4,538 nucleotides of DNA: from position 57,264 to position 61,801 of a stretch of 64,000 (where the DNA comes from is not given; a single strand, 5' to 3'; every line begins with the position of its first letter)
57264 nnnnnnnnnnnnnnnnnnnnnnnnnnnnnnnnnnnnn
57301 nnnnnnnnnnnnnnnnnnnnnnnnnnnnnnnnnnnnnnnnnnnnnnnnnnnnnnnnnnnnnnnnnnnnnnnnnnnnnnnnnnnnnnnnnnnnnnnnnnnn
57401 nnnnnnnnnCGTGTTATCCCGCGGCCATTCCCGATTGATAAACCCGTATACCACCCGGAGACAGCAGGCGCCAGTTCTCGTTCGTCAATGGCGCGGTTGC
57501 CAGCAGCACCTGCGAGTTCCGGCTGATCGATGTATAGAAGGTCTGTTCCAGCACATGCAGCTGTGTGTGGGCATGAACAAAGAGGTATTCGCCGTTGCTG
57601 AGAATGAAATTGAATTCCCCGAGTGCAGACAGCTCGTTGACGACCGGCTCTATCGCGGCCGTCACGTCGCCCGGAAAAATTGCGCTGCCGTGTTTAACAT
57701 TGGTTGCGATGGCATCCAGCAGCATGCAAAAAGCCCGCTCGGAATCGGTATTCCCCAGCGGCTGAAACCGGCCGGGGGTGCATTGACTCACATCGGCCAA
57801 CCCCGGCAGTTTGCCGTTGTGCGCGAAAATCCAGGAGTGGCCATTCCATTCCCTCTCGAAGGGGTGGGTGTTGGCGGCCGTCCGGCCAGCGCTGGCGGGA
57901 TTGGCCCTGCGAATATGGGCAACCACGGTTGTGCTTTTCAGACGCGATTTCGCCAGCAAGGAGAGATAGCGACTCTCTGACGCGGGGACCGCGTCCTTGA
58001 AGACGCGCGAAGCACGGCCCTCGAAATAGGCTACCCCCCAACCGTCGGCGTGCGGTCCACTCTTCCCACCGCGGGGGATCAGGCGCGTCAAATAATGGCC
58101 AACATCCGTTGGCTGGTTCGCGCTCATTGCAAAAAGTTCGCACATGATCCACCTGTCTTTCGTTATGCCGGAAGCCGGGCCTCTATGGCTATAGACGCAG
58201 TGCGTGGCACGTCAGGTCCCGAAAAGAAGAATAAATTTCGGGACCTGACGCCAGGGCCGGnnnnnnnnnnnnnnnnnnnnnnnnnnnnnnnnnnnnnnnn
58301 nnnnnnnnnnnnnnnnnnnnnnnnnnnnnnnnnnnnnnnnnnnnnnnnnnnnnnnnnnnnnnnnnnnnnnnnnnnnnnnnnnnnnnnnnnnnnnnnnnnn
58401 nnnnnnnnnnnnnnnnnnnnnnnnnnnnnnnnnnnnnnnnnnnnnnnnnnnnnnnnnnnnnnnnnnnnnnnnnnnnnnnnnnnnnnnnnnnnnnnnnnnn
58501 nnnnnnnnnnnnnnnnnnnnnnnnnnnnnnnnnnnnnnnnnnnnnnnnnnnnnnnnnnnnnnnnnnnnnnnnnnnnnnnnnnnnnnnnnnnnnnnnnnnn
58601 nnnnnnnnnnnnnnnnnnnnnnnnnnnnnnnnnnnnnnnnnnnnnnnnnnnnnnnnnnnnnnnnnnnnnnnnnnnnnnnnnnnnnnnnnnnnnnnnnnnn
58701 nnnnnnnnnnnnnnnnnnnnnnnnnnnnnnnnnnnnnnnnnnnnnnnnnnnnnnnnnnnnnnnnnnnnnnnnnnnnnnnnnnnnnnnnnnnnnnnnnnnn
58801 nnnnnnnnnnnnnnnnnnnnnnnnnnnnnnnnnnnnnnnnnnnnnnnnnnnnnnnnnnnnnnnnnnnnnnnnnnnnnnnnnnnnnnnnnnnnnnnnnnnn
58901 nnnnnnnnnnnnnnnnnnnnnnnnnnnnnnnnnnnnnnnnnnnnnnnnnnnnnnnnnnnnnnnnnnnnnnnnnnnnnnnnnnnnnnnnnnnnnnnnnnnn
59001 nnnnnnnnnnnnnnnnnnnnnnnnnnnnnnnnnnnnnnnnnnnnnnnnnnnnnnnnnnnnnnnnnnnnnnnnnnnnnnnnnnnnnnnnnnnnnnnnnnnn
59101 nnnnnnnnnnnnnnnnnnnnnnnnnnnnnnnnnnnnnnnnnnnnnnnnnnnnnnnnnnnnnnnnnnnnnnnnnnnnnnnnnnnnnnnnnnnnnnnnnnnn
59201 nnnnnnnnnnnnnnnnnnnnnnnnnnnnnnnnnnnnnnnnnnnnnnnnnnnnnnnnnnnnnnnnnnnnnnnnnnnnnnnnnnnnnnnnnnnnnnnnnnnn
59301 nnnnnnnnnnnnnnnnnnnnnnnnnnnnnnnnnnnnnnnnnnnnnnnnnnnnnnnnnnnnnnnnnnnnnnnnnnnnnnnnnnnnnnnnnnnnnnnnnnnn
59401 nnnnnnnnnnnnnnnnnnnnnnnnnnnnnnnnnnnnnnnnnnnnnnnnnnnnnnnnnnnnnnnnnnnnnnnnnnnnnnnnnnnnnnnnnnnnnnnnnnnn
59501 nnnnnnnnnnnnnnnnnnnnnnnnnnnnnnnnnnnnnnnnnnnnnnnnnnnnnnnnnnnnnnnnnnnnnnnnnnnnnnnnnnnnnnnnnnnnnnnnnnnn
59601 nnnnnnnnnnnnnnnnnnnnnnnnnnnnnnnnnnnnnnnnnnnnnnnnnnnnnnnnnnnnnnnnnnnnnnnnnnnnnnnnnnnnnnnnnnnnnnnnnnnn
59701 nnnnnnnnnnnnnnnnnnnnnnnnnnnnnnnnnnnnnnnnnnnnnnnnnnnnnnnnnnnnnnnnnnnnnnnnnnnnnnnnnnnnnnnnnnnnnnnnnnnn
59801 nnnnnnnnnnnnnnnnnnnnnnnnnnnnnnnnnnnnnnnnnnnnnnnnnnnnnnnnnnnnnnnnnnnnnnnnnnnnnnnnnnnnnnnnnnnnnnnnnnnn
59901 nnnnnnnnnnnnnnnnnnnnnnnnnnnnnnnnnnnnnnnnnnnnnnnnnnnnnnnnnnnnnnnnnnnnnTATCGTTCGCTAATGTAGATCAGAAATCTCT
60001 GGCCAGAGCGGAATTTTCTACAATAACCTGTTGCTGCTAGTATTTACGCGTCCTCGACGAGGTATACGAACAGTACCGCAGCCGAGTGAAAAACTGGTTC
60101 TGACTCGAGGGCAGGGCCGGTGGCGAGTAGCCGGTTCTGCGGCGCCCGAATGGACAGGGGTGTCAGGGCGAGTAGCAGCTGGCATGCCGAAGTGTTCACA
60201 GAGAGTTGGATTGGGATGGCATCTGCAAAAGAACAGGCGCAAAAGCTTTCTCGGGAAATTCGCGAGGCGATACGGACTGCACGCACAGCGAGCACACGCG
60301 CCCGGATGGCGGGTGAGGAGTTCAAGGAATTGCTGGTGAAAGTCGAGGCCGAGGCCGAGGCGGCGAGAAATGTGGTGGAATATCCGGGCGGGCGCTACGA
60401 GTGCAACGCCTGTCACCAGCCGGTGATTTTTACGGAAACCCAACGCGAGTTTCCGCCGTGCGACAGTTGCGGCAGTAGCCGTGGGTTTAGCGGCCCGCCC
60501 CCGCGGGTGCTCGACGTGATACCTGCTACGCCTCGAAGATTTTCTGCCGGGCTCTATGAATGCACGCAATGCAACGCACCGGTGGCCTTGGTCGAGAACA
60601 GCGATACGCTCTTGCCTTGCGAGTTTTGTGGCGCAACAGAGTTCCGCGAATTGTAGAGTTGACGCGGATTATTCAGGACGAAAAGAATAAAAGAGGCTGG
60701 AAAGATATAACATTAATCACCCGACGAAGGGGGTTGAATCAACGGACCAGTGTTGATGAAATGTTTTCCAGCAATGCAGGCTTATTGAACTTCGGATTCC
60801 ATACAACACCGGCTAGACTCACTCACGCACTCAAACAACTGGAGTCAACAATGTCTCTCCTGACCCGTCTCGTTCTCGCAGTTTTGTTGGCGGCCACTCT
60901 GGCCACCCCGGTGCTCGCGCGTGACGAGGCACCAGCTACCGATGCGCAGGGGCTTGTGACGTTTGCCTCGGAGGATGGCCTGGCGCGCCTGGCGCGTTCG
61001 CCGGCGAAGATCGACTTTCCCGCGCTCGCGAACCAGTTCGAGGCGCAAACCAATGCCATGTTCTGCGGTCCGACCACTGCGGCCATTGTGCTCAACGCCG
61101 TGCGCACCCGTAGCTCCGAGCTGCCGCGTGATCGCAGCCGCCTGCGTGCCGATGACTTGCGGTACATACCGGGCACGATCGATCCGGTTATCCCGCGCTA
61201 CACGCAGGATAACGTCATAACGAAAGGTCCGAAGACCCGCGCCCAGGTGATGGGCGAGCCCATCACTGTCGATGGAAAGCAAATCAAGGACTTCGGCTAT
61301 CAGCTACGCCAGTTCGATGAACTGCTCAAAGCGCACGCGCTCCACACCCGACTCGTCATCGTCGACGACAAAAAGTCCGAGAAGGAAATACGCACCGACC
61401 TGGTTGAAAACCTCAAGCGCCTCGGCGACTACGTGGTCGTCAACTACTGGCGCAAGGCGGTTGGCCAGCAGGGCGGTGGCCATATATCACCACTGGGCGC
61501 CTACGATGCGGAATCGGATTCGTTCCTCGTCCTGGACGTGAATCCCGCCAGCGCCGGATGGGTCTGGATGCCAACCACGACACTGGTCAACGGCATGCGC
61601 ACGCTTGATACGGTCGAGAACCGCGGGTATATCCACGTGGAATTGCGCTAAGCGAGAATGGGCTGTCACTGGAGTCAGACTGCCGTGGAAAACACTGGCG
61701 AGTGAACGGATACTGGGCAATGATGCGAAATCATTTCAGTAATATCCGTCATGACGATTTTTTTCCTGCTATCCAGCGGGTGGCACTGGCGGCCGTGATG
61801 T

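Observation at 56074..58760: Second, paralogous ECF/ZAS module with sulfur-carrier outputs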

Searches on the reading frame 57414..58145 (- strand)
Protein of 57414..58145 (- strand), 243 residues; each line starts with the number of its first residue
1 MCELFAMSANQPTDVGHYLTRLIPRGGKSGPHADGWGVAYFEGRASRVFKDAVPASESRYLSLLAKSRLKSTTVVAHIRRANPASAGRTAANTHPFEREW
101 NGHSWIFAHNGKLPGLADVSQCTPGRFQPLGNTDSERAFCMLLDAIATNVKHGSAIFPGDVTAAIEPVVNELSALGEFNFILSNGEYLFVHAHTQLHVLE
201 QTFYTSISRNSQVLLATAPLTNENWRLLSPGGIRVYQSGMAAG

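Call 3: search_protein_families(library=pfam, proteins=[window:57414-58145:-], max_evalue=0.01)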
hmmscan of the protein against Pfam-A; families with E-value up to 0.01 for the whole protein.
window:57414-58145:- (243 aa): 1 family
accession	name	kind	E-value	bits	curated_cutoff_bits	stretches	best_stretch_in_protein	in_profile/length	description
PF13230.11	GATase_4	-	2.7e-68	230.3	23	2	1-199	1-193/272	Glutamine amidotransferases class-II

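Call 5: search_protein_families(library=ncbifam, proteins=[window:57414-58145:-], max_evalue=0.01)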
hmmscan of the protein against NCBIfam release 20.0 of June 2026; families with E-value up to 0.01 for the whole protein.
window:57414-58145:- (243 aa): 1 family
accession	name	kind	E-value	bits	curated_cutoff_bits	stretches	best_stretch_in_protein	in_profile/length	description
TIGR03442.1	TIGR03442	equivalog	2.3e-14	53.3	218.65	1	32-227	41-232/251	ergothioneine biosynthesis protein EgtC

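Call 30: search_solved_structures(query=window:57414-58145:-, max_evalue=0.001, show_alignments=1)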
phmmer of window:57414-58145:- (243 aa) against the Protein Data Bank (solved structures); distinct sequences matched with E-value up to 0.001: 2.
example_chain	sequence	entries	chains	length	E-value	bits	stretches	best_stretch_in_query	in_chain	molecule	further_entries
1te5_A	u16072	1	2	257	5.3e-45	157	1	1-198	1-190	conserved hypothetical protein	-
3mdn_A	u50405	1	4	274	3e-08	36.7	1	28-233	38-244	Glutamine aminotransferase class-II domain protein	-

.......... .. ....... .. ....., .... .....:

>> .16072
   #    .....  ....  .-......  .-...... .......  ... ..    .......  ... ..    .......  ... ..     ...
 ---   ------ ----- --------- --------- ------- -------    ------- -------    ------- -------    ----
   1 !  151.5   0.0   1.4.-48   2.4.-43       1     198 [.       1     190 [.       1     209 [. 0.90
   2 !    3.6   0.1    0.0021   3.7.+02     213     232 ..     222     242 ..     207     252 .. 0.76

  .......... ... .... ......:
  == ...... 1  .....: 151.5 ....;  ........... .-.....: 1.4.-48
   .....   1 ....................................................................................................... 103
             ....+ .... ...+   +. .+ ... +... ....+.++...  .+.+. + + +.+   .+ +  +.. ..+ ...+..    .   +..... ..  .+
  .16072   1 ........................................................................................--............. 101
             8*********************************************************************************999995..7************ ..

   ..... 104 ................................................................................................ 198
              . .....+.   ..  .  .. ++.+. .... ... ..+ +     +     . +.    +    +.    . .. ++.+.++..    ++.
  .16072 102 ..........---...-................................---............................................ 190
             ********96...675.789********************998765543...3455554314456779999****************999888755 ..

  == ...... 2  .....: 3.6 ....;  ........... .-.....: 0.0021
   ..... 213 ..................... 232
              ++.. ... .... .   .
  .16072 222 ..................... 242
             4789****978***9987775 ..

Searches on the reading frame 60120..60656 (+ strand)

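Call 41: search_protein_families(library=pfam, proteins=[window:60120-60656:+], max_evalue=0.01)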
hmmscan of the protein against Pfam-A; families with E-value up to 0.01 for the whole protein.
window:60120-60656:+ (178 aa): 6 families
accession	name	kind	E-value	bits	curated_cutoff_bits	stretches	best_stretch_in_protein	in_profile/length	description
PF07295.17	DUF1451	-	6.3e-06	26.9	26.1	1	142-176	110-143/146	Zinc-ribbon containing domain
PF01155.25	HypA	-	0.00031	21.2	28.9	0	74-120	52-95/112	Hydrogenase/urease nickel incorporation, metallochaperone, hypA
PF08792.16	A2L_zn_ribbon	-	0.00074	19.6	22.9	0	145-173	3-30/33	A2L zinc ribbon domain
PF23455.1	DUF7129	-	0.0033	17.6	30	0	142-173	8-36/45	Domain of unknown function (DUF7129)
PF09723.15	Zn_ribbon_8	-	0.0039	17.6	34.4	0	146-176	6-38/41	Zinc ribbon domain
PF10005.14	Zn_ribbon_DZR_6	-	0.0076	17.4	23.4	0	93-125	2-29/93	zinc-ribbon domain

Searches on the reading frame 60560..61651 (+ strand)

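Call 3: search_protein_families(library=pfam, proteins=[window:60560-61651:+], max_evalue=0.01)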
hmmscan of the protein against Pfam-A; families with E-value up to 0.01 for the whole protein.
window:60560-61651:+ (363 aa): 1 family
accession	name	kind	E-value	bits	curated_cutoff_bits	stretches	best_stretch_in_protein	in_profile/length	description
PF05023.20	Phytochelatin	-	6.4e-34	117.5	24.9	2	237-357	87-210/210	Phytochelatin synthase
